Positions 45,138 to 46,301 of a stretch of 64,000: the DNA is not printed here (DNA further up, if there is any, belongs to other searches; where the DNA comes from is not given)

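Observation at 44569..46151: FhaA-like FHA protein followed by an orphan DppC/OppC-type ABC permease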

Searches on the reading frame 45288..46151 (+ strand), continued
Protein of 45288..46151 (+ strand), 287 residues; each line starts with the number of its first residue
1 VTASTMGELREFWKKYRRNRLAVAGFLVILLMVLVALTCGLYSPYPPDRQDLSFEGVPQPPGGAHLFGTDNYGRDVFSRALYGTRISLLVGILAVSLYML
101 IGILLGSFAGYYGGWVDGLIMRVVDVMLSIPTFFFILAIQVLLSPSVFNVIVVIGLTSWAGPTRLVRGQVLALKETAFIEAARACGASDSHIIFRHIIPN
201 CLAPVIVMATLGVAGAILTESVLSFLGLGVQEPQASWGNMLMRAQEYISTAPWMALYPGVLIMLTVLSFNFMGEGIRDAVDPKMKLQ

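Call 16: find_related_loci(query=window:45303-46151:+, collection=genome_contigs, flank=10000)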
Query window:45303-46151:+ (282 aa) in genome_contigs; peptide patterns used: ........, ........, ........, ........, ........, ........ (x = any residue, [..] = any of these).
600 stretches matched a pattern (row limit reached: there are more); 573 encode a relative of the query (tblastn E <= 1e-3); the best 80 are kept; 80 distinct loci.
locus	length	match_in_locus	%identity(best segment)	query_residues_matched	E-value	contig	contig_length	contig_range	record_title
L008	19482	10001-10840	69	1-280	3e-137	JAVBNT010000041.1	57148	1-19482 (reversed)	MAG: Candidatus Xenobia bacterium isolate EPI_MAG_00088 c_000001575384, whole genome shotgun sequence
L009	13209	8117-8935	62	6-278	2e-116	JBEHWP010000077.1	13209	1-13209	MAG: Vulcanimicrobiota bacterium isolate ER1 k141_585384_length_13209_cov_6.0000, whole genome shotgun sequence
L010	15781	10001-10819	63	6-278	5e-113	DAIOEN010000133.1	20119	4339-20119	MAG TPA_asm: Vulcanimicrobiota bacterium isolate CTOTU7676 NODE_4389_length_20119_cov_24.924193, whole genome shotgun se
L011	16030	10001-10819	63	6-278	1e-112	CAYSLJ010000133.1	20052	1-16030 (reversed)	MAG TPA_asm: uncultured Synergistia bacterium isolate SRP239243_co1_332 genome assembly, contig: NODE_4282_length_20052_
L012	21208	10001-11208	54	4-280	4e-97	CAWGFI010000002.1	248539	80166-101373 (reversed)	MAG: uncultured delta proteobacterium isolate MFD05684.bin.2.29 genome assembly, contig: contig_103092, whole genome sho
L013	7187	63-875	54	7-279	1e-96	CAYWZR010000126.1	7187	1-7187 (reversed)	MAG TPA_asm: uncultured Nitrospirota bacterium isolate SRP128015_co3_158 genome assembly, contig: NODE_13412_length_7187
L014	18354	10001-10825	52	5-281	3e-95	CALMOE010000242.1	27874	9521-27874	MAG TPA_asm: uncultured Geobacter sp. isolate SRR5215466_bin.132_CONCOCT_v1.1_MAG genome assembly, contig: ERZ781361.241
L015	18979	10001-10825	56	4-280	1e-90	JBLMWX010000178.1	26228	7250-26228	MAG: Gemmatimonadota bacterium isolate MAG271 PRJNA957066_bin50_renamed_177, whole genome shotgun sequence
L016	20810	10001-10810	52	8-279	4e-89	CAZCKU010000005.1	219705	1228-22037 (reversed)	MAG TPA_asm: uncultured Thermodesulfovibrio sp. isolate binchicken_co269_38 genome assembly, contig: NODE_48_length_2197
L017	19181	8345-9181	49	3-280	7e-89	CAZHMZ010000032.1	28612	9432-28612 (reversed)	MAG TPA_asm: uncultured Anaerolineaceae bacterium isolate SRP192927_co3_506 genome assembly, contig: NODE_3190_length_28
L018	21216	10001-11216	51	8-279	1e-88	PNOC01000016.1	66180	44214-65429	MAG: Thermodesulfovibrio sp. isolate SW.3.86 SW_1000205_66180, whole genome shotgun sequence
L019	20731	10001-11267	47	2-280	2e-85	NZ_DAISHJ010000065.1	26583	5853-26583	MAG: Aggregatilinea sp. isolate CTOTU56 NODE_712_length_26583_cov_4.261723, whole genome shotgun sequence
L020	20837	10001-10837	49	5-279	1e-85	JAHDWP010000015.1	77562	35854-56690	MAG: Anaerolineae bacterium isolate CHL4 NODE_883_length_77562_cov_24.811436, whole genome shotgun sequence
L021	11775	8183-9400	51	8-279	4e-85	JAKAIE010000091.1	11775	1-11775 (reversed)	MAG: Nitrospirae bacterium isolate WY3.bin163 NODE_9925_length_11775_cov_5.419900, whole genome shotgun sequence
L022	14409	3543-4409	48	7-280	4e-84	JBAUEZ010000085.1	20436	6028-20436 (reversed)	MAG: Candidatus Aquilonibacter sp. isolate MFD10821_ilm_asm_bin13 k127_359101, whole genome shotgun sequence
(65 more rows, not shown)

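Call 21: search_protein_families(library=pfam, proteins=[L010:2974-5358:+, L010:5345-6304:+, L010:6669-8258:+, L010:8344-8829:+, L010:8842-9255:+, L010:9261-9845:-, L010:9947-10837:+, L010:10928-14002:+, L010:14099-14875:+, L010:14900-15712:+], max_evalue=0.001)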
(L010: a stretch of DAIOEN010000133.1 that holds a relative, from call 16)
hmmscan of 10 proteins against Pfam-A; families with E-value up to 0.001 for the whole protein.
L010:2974-5358:+ (794 aa): 6 families
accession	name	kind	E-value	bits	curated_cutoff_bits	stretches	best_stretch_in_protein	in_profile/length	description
PF00069.31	Pkinase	-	1.3e-48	166.2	31.7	1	10-268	1-258/263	Protein kinase domain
PF07714.23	PK_Tyr_Ser-Thr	-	7.9e-30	104.4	23.1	1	13-262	4-250/258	Protein tyrosine and serine/threonine kinase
PF13191.12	AAA_16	-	1.5e-19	71.6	32.6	1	298-494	2-167/167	AAA ATPase domain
PF03109.22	ABC1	-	3.4e-08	33.4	22.9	1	58-162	118-217/244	ABC1 atypical kinase-like domain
PF01636.29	APH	-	0.00014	22.1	23.2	0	130-160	167-198/239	Phosphotransferase enzyme family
PF17667.7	Pkinase_fungal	-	0.00045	19.5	24.1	1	130-199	305-378/387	Fungal protein kinase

L010:5345-6304:+ (319 aa): 1 family
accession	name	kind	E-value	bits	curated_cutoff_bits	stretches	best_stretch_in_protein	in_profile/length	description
PF14471.11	DUF4428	-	1.8e-05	24.9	27.8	1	2-37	1-36/51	Domain of unknown function (DUF4428)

L010:6669-8258:+ (529 aa): 1 family
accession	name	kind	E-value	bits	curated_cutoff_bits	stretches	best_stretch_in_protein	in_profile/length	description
PF00082.27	Peptidase_S8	-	3e-56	191.3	21.8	2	159-381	1-215/288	Subtilase family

L010:8344-8829:+ (161 aa): 0 families

L010:8842-9255:+ (137 aa): 14 families
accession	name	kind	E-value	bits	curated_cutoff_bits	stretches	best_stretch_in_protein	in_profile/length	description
PF12837.12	Fer4_6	-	2.4e-14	52.9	25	1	7-24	3-20/24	4Fe-4S binding domain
PF12838.12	Fer4_7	-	1.3e-13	51.7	27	2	12-71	1-52/52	4Fe-4S dicluster domain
PF13237.11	Fer4_10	-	5.9e-13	49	25.5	1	54-97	8-52/53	4Fe-4S dicluster domain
PF12797.12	Fer4_2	-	7.5e-13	48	24.5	1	6-23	3-20/22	4Fe-4S binding domain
PF13187.11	Fer4_9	-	8.3e-13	48.6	27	3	54-101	1-51/52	4Fe-4S dicluster domain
PF14697.11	Fer4_21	-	1.5e-11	44.7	35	2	7-73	2-58/59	4Fe-4S dicluster domain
PF00037.32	Fer4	-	5.4e-11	42.3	21.1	2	114-129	8-23/24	4Fe-4S binding domain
PF13484.11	Fer4_16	-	1.4e-08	35.8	30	0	86-105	1-20/66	4Fe-4S double cluster binding domain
PF12800.12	Fer4_4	-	1.2e-07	31.8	24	0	114-126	4-16/17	4Fe-4S binding domain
PF25160.1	LdpA_Fe-S-bd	-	3.5e-06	27.1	27.6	0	57-101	4-42/49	LdpA Fe-S cluster-binding domain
PF13534.11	Fer4_17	-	5.1e-06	27.4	22.2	0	105-128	37-60/61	4Fe-4S dicluster domain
PF13183.11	Fer4_8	-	5.5e-06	27.3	27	0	11-70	3-67/68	4Fe-4S dicluster domain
PF12798.12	Fer4_3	-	1.7e-05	25.7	27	0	114-127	1-14/15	4Fe-4S binding domain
PF13247.11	Fer4_11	-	0.00019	22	26.2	1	50-117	5-74/100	4Fe-4S dicluster domain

L010:9261-9845:- (194 aa): 1 family
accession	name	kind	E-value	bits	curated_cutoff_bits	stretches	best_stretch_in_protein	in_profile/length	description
PF03734.19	YkuD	-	2.1e-19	71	23.4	1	28-193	2-146/146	L,D-transpeptidase catalytic domain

L010:9947-10837:+ (296 aa): 2 families
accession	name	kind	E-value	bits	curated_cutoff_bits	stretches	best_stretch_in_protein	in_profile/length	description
PF00528.27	BPD_transp_1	-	7.7e-33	114.2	26.4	1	110-291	1-181/184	Binding-protein-dependent transport system inner membrane component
PF12911.12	OppC_N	-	6.1e-15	55.3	23.9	1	20-61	6-47/53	N-terminal TM domain of oligopeptide transport permease C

L010:10928-14002:+ (1024 aa): 3 families
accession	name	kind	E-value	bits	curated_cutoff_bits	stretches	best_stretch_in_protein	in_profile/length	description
PF09912.14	DUF2141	-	6.7e-14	52.2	24.4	0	178-219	24-72/112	Uncharacterized protein conserved in bacteria (DUF2141)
PF23194.1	NOMO_5th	-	0.00013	22.7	27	0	570-628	2-61/89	NOMO fifth transthyretin-like domain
PF25174.1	Beta-prop_THOC3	-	0.00097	18.7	305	0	784-833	215-262/272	THOC3 beta-propeller domain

L010:14099-14875:+ (258 aa): 1 family
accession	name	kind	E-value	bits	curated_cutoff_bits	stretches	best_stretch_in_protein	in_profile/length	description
PF19842.5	YqeC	-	2.9e-36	125.3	27.6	1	20-169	1-144/145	YqeC protein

L010:14900-15712:+ (270 aa): 2 families
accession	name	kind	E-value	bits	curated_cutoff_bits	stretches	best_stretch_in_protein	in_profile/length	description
PF13478.12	XdhC_C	-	2e-42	145.1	29.7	1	109-253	1-125/125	XdhC Rossmann domain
PF02625.21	XdhC_CoxI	-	2.8e-17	62.8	24.3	1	14-77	3-66/68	XdhC and CoxI family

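Call 22: find_homologous_proteins(query=L005:9037-9996:+)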
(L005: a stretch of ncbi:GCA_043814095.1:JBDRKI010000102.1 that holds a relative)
Query L005:9037-9996:+ (319 aa): 8000 proteins with E <= 0.001 among 8000 candidates; the best 120 are listed.
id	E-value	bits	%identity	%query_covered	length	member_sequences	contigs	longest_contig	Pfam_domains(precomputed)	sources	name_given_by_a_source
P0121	3.2e-204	695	100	100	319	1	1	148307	PF19300.5,PF00528.28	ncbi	ncbi:MAG: ABC transporter permease [Armatimonadota bacterium]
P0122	1.7e-181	621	86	100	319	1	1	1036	PF19300.5,PF00528.28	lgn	-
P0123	9.5e-177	605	84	100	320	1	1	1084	PF19300.5,PF00528.28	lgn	-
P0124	1.4e-172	591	82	100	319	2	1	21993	PF19300.5,PF00528.28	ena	-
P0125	1.1e-154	532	73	100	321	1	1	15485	PF19300.5,PF00528.28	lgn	-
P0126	1.2e-150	519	72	100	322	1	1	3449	PF19300.5,PF00528.28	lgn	-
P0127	4.5e-142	491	71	100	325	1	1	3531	PF19300.5,PF00528.28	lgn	-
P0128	3.4e-135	468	66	100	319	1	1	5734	PF19300.5,PF00528.28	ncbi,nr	ncbi:MAG: ABC transporter permease [Armatimonadetes bacterium]|nr:ABC transporter permease [Armatimo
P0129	2.2e-134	466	63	100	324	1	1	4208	PF19300.5,PF00528.28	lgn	-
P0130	7.3e-133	461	62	100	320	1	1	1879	PF19300.5,PF00528.28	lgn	-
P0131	4.8e-132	458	66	100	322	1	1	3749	PF19300.5,PF00528.28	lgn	-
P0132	8.6e-131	454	63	100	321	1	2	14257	PF19300.5,PF00528.28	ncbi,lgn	ncbi:MAG: ABC transporter permease [Vulcanimicrobiota bacterium]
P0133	1.4e-130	453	61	100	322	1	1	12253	PF19300.5,PF00528.28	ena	-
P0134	2.2e-129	449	64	100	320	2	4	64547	PF19300.5,PF00528.28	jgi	jgi:peptide/nickel transport system permease protein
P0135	9.5e-129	447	62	100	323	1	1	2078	PF19300.5,PF00528.28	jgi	jgi:peptide/nickel transport system permease protein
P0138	2.3e-127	443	63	100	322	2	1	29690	PF19300.5,PF00528.28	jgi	jgi:peptide/nickel transport system permease protein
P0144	3.6e-125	435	61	100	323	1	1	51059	PF19300.5,PF00528.28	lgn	-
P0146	8.0e-124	431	60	99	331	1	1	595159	PF19300.5,PF00528.28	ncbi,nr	ncbi:MAG: ABC transporter permease [Candidatus Eremiobacteraeota bacterium]|nr:ABC transporter perme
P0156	5.5e-122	425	58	100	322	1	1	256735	PF19300.5,PF00528.28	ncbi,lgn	-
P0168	8.1e-119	415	59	100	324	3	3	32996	PF19300.5,PF00528.28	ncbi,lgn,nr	ncbi:MAG: ABC transporter permease [bacterium]|nr:ABC transporter permease [bacterium]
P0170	1.4e-115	404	58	100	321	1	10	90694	PF19300.5,PF00528.28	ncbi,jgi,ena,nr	ncbi:MAG TPA: ABC transporter permease [Candidatus Eremiobacteraeota bacterium]|nr:MAG: Dipeptide tr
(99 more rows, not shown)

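Call 23: find_encoding_contigs(protein=P0146, flank=10000, max_places=2)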
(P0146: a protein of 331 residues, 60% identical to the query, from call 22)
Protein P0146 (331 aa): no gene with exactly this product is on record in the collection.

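Call 24: find_encoding_contigs(protein=P0001, flank=2000, max_places=2)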
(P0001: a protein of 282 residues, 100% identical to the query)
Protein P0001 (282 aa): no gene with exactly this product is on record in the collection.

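Call 25: list_cluster_members(proteins=[P0001, P0146, P0170, P0156])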
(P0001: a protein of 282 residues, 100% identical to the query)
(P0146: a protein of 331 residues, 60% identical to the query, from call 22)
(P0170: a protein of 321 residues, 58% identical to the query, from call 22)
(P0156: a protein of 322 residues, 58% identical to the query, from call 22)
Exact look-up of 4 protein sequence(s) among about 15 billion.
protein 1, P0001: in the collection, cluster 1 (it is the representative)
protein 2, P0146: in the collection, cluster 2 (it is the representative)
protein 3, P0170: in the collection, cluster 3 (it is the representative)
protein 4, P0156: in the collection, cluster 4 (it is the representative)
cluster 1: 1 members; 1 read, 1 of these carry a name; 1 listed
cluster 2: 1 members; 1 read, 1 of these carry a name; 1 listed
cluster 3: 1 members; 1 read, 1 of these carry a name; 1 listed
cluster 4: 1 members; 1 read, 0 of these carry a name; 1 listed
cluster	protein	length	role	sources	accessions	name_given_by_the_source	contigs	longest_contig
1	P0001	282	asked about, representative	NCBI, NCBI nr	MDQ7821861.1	MAG: ABC transporter permease [Candidatus Eremiobacteraeota bacterium] | ABC transporter permease [Candidatus Eremiobacteraeota bacterium]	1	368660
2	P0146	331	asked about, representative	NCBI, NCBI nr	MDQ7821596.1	MAG: ABC transporter permease [Candidatus Eremiobacteraeota bacterium] | ABC transporter permease [Candidatus Eremiobacteraeota bacterium]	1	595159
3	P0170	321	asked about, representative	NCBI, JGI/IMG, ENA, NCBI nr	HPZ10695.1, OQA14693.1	MAG TPA: ABC transporter permease [Candidatus Eremiobacteraeota bacterium] | MAG: Dipeptide transport system permease protein DppB [bacterium ADurb.Bin363]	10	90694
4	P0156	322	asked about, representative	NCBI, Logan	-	-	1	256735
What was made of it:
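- Its OppB retrieves P0146 = MDQ7821596.1 from 'Candidatus Eremiobacteraeota bacterium' on a 595,159-bp contig (calls 22, 25).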

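Call 27: find_encoding_contigs(protein=P0138, flank=10000, max_places=2)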
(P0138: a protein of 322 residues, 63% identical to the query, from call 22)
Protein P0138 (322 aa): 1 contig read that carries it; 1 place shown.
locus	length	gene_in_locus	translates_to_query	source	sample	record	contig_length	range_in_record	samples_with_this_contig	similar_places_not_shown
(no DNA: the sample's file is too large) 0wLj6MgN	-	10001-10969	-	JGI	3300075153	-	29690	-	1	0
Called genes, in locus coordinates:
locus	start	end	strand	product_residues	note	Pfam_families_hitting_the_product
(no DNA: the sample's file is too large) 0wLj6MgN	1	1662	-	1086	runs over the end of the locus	PF00400:WD40, PF23098:Beta-prop_NOL10_N, PF23381:Beta-prop_IFT122_1st, PF23409:Beta-prop_EML, PF23414:Beta-prop_EML_2, PF24782:WD40_MABP1-WDR62_2nd, PF24814:WD40_Prp19, PF24817:WD40_WDHD1_1st, +83 more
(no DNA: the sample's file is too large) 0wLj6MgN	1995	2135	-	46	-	-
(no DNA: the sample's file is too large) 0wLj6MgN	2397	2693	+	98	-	PF12796:Ank_2, PF13637:Ank_4 (faint), PF13857:Ank_5, PF00023:Ank, PF13606:Ank_3 (weak)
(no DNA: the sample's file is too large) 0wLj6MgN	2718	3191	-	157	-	-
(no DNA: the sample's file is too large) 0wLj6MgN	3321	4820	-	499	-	PF13360:PQQ_2, PF13570:Beta-prop_ACSF4, PF01011:PQQ (faint), PF13360:PQQ_2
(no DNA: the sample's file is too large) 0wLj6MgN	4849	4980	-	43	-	-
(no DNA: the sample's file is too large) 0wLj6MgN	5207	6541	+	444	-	PF00696:AA_kinase, PF01842:ACT (faint), PF22468:ACT_9 (weak), PF13840:ACT_7 (weak), PF22468:ACT_9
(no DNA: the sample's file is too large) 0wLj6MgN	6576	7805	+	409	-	PF00278:Orn_DAP_Arg_deC, PF02784:Orn_Arg_deC_N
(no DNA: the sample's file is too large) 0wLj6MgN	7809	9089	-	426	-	PF01546:Peptidase_M20, PF07687:M20_dimer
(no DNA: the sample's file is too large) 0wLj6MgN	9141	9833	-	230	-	PF13385:Laminin_G_3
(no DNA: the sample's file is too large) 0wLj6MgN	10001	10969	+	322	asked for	PF19300:BPD_transp_1_N, PF00528:BPD_transp_1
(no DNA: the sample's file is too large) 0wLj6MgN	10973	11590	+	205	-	PF01569:PAP2, PF14378:PAP2_3 (weak)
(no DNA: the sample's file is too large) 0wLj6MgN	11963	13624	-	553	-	PF01590:GAF, PF13185:GAF_2, PF13492:GAF_3, PF01590:GAF, PF13185:GAF_2, PF13492:GAF_3, PF01590:GAF, PF13185:GAF_2, +1 more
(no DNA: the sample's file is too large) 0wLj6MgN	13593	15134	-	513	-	PF01590:GAF, PF13185:GAF_2, PF13492:GAF_3, PF01590:GAF, PF13185:GAF_2, PF13492:GAF_3, PF01590:GAF, PF13185:GAF_2, +1 more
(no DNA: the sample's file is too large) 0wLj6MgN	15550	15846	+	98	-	PF13187:Fer4_9 (faint), PF13183:Fer4_8 (faint), PF13484:Fer4_16 (faint), PF00037:Fer4 (weak), PF13237:Fer4_10 (weak), PF14697:Fer4_21, PF12838:Fer4_7, PF00037:Fer4 (weak), +4 more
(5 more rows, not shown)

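Call 28: find_encoding_contigs(protein=P0156, flank=10000, max_places=2)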
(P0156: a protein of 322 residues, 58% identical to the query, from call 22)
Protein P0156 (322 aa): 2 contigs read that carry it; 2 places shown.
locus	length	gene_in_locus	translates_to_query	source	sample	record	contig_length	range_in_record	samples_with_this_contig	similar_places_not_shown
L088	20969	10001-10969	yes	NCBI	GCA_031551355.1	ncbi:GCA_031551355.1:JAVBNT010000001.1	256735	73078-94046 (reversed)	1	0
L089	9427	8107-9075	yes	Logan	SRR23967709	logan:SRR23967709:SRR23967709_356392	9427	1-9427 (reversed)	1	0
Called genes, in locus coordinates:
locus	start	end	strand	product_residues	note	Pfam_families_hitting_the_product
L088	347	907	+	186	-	-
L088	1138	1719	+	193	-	-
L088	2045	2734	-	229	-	PF00072:Response_reg, PF00196:GerE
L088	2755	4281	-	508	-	PF00512:HisKA, PF02518:HATPase_c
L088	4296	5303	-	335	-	PF04055:Radical_SAM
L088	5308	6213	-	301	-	PF01509:TruB_N, PF16198:TruB_C_2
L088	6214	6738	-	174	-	PF14172:DUF4309 (weak)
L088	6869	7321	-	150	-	PF01220:DHquinase_II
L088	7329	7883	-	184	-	PF13238:AAA_18, PF01202:SKI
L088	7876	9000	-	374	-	PF01264:Chorismate_synt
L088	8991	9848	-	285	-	PF08501:Shikimate_dh_N, PF18317:SDH_C (weak)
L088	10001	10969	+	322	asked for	PF19300:BPD_transp_1_N, PF00528:BPD_transp_1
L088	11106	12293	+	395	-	PF00079:Serpin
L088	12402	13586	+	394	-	PF00079:Serpin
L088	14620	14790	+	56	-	-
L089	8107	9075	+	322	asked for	PF19300:BPD_transp_1_N, PF00528:BPD_transp_1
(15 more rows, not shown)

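Call 36: search_solved_structures(query=window:45303-46151:+, max_evalue=1e-10, show_alignments=1)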
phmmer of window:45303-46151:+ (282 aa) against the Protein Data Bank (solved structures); distinct sequences matched with E-value up to 1e-10: 5.
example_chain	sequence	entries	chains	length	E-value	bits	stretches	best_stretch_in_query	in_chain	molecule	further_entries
8z1v_B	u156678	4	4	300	2.8e-70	240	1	3-280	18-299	Dipeptide transport system permease protein DppC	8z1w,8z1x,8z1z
8z1y_B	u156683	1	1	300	3.6e-69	236.4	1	3-280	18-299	Dipeptide transport system permease protein DppC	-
8z21_B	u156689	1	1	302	9.8e-67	228.4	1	9-278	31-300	Oligopeptide transport system permease protein OppC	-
8j5q_C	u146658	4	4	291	1.4e-52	181.9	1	9-279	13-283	Putative peptide transport permease protein Rv1282c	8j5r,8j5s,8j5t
8wd9_C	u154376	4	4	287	2.6e-52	181.1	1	6-279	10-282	Probable dipeptide-transport integral membrane protein ABC transporter DppC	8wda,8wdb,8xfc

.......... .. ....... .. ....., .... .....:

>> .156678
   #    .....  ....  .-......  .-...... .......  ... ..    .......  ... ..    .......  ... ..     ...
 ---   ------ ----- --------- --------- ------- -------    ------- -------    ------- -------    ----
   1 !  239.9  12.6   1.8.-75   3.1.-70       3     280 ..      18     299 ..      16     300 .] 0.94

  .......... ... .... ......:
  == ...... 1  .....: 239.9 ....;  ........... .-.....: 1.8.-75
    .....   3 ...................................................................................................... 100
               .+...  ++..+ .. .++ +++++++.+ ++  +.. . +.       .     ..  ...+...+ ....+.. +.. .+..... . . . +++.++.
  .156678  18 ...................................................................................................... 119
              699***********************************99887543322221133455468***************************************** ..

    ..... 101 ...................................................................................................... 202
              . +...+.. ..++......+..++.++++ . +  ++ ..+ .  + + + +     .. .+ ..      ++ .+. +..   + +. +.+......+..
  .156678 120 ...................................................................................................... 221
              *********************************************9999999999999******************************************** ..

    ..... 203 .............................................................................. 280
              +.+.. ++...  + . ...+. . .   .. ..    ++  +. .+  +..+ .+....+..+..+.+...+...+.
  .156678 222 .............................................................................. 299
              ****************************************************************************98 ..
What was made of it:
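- On Opp/Dpp (PepT-family) ABC importer, C-type permease subunit: The '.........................' loop is conserved (call 36).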
